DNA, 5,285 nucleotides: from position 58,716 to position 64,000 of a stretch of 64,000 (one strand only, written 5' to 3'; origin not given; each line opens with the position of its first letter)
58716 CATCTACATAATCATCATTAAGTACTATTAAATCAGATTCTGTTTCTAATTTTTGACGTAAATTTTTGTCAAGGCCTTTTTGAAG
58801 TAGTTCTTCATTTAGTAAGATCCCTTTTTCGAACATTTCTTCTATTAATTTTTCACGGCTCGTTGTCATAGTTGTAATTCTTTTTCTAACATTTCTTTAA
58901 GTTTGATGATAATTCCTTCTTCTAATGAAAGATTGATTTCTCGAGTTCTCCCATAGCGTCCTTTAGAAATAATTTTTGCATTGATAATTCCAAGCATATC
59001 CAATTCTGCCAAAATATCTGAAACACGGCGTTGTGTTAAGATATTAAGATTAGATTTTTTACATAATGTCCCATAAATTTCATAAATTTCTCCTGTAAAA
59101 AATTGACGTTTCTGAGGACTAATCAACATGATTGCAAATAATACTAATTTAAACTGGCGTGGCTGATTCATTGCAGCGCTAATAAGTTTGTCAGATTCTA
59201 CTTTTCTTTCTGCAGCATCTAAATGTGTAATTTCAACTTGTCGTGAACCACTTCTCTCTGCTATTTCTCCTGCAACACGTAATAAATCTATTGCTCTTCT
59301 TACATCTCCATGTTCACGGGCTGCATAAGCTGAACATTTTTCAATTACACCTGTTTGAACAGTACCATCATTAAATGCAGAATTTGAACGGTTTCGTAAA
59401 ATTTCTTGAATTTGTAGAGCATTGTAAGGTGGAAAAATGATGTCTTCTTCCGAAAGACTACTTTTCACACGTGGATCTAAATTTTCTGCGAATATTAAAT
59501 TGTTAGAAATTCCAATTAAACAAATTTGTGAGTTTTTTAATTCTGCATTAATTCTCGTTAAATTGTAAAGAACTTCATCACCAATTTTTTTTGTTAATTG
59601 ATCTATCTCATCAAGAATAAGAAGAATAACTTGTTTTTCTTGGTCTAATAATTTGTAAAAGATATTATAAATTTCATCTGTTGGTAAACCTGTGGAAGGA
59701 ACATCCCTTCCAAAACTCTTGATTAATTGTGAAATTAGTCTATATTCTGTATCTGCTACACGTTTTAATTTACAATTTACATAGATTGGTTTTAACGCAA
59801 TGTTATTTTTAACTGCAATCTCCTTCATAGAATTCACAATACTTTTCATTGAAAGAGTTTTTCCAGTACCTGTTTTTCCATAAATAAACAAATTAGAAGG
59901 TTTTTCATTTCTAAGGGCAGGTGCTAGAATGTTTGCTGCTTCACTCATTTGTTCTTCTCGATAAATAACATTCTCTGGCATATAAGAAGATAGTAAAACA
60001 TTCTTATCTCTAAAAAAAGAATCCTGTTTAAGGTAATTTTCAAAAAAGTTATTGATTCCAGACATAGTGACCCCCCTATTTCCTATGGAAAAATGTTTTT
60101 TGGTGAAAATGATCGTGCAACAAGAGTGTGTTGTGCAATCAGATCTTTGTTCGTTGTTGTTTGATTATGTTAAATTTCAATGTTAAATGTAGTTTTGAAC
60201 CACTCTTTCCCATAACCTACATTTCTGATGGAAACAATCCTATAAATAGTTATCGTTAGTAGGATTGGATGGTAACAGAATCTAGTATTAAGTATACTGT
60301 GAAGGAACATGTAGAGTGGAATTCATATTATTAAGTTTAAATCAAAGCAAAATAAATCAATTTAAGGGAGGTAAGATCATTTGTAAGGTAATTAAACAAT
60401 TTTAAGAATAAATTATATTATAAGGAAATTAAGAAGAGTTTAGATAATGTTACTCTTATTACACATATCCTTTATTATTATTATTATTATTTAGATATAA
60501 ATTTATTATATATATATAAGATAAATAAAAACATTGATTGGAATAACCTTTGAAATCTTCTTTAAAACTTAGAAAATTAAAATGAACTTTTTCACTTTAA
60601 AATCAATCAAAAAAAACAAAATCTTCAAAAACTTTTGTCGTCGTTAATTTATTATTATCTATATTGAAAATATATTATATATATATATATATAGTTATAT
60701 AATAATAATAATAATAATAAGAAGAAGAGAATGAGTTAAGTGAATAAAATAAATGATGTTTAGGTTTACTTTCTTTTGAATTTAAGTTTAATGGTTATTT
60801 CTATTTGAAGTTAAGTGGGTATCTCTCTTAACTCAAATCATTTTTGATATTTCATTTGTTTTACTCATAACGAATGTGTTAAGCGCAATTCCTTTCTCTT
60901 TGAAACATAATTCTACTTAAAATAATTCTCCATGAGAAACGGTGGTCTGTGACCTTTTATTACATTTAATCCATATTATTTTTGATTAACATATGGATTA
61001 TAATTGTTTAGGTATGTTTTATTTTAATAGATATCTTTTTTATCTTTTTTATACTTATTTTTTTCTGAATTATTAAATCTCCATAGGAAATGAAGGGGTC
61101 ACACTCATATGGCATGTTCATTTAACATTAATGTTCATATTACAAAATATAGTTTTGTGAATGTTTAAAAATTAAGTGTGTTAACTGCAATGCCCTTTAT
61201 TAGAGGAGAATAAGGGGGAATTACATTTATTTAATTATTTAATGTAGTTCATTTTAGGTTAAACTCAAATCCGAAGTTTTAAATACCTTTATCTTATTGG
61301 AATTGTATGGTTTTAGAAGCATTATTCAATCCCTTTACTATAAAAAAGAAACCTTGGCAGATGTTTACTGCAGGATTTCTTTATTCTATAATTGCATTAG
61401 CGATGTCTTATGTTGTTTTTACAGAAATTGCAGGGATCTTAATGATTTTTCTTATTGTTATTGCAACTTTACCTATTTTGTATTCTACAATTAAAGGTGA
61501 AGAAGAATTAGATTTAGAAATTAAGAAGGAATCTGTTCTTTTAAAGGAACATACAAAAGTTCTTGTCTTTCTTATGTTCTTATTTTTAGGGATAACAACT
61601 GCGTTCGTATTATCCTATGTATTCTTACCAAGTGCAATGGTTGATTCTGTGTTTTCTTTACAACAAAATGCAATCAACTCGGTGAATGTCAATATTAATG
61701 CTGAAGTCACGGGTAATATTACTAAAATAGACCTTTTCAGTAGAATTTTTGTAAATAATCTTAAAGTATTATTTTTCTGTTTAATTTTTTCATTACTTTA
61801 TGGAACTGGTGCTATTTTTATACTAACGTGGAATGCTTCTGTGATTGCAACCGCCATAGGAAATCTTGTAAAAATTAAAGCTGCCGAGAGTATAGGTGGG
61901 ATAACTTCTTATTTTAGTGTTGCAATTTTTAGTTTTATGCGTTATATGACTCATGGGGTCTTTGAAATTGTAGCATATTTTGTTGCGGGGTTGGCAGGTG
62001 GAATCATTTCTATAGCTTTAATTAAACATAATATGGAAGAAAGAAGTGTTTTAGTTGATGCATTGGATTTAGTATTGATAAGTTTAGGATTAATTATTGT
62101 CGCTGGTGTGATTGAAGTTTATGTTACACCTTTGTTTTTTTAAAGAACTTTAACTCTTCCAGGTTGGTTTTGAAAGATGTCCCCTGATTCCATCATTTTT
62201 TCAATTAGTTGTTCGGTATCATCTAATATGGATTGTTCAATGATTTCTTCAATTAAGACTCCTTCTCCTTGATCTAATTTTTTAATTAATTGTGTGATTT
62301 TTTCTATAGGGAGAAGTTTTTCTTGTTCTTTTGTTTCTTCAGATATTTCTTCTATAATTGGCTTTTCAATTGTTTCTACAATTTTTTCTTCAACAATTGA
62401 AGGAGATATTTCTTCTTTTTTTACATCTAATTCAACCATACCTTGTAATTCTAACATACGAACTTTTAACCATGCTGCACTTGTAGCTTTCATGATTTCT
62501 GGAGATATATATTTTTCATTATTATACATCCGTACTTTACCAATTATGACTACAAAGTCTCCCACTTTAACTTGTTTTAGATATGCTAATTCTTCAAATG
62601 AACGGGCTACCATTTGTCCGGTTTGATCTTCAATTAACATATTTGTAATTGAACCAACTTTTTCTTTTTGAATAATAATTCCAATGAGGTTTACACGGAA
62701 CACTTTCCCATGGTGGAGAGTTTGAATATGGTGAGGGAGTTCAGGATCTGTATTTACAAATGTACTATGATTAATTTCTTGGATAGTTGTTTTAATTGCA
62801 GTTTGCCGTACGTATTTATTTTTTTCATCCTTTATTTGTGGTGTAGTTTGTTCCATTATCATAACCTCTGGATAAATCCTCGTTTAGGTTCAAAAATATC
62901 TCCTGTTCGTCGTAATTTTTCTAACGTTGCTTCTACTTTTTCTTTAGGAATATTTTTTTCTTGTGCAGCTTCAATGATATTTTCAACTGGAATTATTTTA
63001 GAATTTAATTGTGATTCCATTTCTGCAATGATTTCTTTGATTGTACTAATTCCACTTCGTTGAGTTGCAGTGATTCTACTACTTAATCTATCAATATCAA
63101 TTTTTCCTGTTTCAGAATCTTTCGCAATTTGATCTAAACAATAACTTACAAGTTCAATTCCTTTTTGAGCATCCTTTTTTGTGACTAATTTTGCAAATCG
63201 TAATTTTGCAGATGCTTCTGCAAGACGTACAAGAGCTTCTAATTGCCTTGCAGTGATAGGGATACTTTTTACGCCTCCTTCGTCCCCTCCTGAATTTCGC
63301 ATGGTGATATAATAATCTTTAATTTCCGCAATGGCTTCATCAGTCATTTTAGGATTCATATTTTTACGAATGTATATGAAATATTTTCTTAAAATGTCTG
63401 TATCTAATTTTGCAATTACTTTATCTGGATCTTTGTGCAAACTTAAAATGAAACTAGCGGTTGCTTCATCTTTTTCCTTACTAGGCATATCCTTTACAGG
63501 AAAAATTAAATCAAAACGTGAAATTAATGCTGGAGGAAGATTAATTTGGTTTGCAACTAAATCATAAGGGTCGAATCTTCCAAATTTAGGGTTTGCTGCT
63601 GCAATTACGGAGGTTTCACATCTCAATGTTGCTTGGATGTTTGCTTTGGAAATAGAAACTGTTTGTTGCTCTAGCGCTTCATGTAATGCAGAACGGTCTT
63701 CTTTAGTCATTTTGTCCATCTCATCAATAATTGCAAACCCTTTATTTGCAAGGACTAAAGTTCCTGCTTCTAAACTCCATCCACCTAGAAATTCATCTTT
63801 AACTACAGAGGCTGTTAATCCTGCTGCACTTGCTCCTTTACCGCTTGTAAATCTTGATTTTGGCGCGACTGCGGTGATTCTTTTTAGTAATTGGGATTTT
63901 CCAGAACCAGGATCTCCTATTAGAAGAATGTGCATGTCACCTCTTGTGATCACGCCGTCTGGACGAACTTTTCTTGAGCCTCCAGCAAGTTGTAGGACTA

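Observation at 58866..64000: Replication origin with inverted ORB boxes embedded in a cdc6–polD / RPA-like–mcm replication island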

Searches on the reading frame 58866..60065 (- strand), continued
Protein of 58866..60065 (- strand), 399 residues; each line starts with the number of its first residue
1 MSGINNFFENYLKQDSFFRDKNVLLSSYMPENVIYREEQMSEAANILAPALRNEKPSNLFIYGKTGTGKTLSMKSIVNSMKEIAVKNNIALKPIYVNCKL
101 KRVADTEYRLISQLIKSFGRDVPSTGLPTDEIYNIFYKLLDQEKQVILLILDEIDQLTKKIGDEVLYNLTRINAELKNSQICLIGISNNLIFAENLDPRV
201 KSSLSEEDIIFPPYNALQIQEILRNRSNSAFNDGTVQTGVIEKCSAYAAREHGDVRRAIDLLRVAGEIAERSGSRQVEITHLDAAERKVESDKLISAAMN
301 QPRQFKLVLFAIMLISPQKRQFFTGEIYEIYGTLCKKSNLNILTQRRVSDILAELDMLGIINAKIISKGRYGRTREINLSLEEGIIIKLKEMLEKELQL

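Call 49: search_solved_structures(query=window:58866-60065:-, max_evalue=1e-50, show_alignments=2)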
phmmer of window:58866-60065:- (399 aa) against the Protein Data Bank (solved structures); distinct sequences matched with E-value up to 1e-50: 2.
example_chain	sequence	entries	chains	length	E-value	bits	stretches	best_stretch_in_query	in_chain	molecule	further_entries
2qby_A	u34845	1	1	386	1.9e-100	339.9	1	15-388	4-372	Cell division control protein 6 homolog 1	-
2v1u_A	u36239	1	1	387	1.4e-97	330.4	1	15-382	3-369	CELL DIVISION CONTROL PROTEIN 6 HOMOLOG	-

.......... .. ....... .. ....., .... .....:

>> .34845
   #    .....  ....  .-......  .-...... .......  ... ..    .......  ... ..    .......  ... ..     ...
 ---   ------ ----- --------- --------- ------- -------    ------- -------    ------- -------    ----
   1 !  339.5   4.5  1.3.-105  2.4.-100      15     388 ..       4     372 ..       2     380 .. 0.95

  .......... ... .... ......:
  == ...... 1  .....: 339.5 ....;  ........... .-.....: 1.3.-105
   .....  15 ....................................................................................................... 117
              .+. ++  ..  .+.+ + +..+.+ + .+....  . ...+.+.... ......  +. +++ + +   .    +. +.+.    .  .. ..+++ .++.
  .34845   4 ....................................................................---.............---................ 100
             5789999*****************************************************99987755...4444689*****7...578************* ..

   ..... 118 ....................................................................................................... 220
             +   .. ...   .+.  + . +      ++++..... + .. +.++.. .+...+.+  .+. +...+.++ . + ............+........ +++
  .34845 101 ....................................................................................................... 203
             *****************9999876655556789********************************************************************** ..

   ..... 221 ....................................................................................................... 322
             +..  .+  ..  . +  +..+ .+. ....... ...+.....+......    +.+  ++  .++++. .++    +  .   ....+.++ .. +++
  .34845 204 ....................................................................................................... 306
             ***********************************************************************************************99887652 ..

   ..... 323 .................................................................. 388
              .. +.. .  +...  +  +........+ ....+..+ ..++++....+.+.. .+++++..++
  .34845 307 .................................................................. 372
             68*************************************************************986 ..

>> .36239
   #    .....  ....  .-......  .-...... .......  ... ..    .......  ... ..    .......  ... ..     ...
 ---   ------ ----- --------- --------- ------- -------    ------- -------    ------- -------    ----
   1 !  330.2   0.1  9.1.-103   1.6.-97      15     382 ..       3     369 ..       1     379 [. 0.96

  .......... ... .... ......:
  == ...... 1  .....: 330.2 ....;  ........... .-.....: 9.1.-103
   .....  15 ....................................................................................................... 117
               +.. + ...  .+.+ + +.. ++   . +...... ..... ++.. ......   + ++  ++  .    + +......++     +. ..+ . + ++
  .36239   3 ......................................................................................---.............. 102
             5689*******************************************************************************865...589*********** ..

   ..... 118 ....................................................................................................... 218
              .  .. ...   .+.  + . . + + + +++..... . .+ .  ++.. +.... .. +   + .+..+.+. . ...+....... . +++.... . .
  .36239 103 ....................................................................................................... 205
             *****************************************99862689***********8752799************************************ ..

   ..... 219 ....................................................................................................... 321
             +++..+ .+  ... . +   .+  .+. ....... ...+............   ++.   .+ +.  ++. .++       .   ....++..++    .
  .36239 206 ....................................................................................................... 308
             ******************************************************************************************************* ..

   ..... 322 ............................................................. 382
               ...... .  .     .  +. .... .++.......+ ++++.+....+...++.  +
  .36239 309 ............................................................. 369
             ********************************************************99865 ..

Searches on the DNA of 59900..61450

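Call 46: search_rna_families(source=window, start=59900, end=61450, threshold=evalue, max_evalue=1)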
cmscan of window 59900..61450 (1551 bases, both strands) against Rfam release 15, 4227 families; matches with E-value up to 1: 0.
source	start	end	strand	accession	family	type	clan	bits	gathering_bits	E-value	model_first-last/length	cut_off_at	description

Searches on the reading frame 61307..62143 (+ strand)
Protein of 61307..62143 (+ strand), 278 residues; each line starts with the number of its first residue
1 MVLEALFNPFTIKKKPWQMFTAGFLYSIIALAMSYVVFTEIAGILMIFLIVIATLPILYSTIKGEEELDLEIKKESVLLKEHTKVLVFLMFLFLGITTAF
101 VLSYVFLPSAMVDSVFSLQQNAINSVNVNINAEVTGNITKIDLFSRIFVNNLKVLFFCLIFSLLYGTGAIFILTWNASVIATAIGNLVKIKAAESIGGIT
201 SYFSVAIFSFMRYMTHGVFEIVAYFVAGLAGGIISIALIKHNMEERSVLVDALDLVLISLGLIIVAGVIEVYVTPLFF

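Call 3: search_protein_families(library=pfam, proteins=[window:61307-62143:+])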
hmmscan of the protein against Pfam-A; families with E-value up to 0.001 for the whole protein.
window:61307-62143:+ (278 aa): 2 families
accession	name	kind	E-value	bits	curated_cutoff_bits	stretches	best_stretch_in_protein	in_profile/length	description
PF01944.22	SpoIIM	-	4.2e-17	63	26.9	1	88-275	5-163/163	Stage II sporulation protein M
PF09323.15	DUF1980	-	0.00047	21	25.9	1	32-113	27-105/110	DUF1980 N-terminal domain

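Call 40: search_protein_families(library=ncbifam, proteins=[window:61307-62143:+], max_evalue=0.01)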
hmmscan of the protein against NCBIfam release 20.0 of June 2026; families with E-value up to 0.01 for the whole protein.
window:61307-62143:+ (278 aa): 0 families

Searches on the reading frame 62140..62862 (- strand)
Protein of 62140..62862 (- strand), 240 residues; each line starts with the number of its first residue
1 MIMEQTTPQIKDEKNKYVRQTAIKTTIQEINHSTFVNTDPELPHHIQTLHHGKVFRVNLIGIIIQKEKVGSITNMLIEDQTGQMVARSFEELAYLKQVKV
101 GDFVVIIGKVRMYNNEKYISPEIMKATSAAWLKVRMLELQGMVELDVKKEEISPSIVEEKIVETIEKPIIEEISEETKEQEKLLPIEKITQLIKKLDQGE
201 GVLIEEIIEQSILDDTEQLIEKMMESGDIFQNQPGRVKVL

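Call 3: search_protein_families(library=pfam, proteins=[window:62140-62862:-])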
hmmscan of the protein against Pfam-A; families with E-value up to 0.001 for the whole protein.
window:62140-62862:- (240 aa): 2 families
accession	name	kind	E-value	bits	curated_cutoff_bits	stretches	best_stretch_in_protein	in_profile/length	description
PF01336.31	tRNA_anti-codon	-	3e-07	30.7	27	1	57-118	1-66/75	OB-fold nucleic acid binding domain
PF16100.11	RMI2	-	9.1e-06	25.9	29.4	1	53-125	37-107/132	RecQ-mediated genome instability protein 2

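Call 40: search_protein_families(library=ncbifam, proteins=[window:62140-62862:-], max_evalue=0.01)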
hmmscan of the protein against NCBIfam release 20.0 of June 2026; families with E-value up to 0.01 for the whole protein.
window:62140-62862:- (240 aa): 0 families

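Call 41: search_solved_structures(query=window:62140-62862:-, max_evalue=1)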
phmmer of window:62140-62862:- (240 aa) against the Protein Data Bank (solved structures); distinct sequences matched with E-value up to 1: 7.
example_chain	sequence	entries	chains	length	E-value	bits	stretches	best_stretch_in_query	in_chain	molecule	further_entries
8aas_B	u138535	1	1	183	1.5e-07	34.9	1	19-169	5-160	RPA32 subunit of the hetero-oligomeric complex involved in homologous recombination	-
8c5y_B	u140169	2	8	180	1.7e-07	34.7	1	19-168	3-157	RPA32 subunit of the hetero-oligomeric complex involved in homologous recombination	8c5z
8aaj_B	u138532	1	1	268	6.2e-06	29.7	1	19-222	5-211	RPA32 subunit of the hetero-oligomeric complex involved in homologous recombination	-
7dww_B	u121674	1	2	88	0.0005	23.5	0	76-107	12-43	msDPBB_sym2 protein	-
6i52_B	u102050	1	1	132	0.0026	21.1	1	24-126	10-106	Replication factor A protein 2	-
2k50_A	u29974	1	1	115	0.74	13.1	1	42-106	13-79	Replication factor A related protein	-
2jch_A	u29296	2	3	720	0.82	12.9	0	104-228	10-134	PENICILLIN-BINDING PROTEIN 1B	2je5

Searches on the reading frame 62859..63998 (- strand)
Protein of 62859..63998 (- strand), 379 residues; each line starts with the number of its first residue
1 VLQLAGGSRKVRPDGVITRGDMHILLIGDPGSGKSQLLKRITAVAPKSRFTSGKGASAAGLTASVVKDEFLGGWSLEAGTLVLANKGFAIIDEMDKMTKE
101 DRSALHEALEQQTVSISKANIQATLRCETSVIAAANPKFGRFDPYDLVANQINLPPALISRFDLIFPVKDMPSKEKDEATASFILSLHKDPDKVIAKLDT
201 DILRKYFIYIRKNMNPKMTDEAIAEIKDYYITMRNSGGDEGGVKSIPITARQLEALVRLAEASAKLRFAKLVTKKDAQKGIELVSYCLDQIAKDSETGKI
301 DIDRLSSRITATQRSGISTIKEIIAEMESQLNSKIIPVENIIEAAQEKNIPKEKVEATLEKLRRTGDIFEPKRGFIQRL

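Call 3: search_protein_families(library=pfam, proteins=[window:62859-63998:-])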
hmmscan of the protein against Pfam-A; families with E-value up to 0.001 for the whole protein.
window:62859-63998:- (379 aa): 11 families
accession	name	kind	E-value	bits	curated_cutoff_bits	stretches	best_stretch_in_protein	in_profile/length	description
PF00493.29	MCM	-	1.4e-75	253.7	23.3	1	1-188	37-224/224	MCM P-loop domain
PF17855.7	MCM_lid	-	1.1e-24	87.1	27.4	1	201-287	1-86/87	MCM AAA-lid domain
PF01078.27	Mg_chelatase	-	1.7e-14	54.1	20.3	2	72-137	93-158/207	Magnesium chelatase, subunit ChlI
PF07728.20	AAA_5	-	3.4e-08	34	22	1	23-139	1-125/139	AAA domain (dynein-related subfamily)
PF21120.3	MCM_WH_arc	-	5.1e-06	26.9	26.1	1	318-376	4-62/63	Archaeal MCM, winged-helix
PF00158.32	Sigma54_activat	-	1.4e-05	25.3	20.2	1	18-137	19-143/168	Sigma-54 interaction domain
PF22798.2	DUF5817_CT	-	2.2e-05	24.7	29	1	339-370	16-47/54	DUF5817, C-terminal domain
PF13191.12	AAA_16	-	4.2e-05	24.5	32.6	1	20-114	22-125/167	AAA ATPase domain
PF13401.12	AAA_22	-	0.00011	22.9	27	0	20-46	4-30/130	AAA domain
PF07726.17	AAA_3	-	0.00027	21.3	27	1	23-137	1-112/131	ATPase family associated with various cellular activities (AAA)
PF13238.12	AAA_18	-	0.00028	21.8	29.4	0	24-112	1-66/128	AAA domain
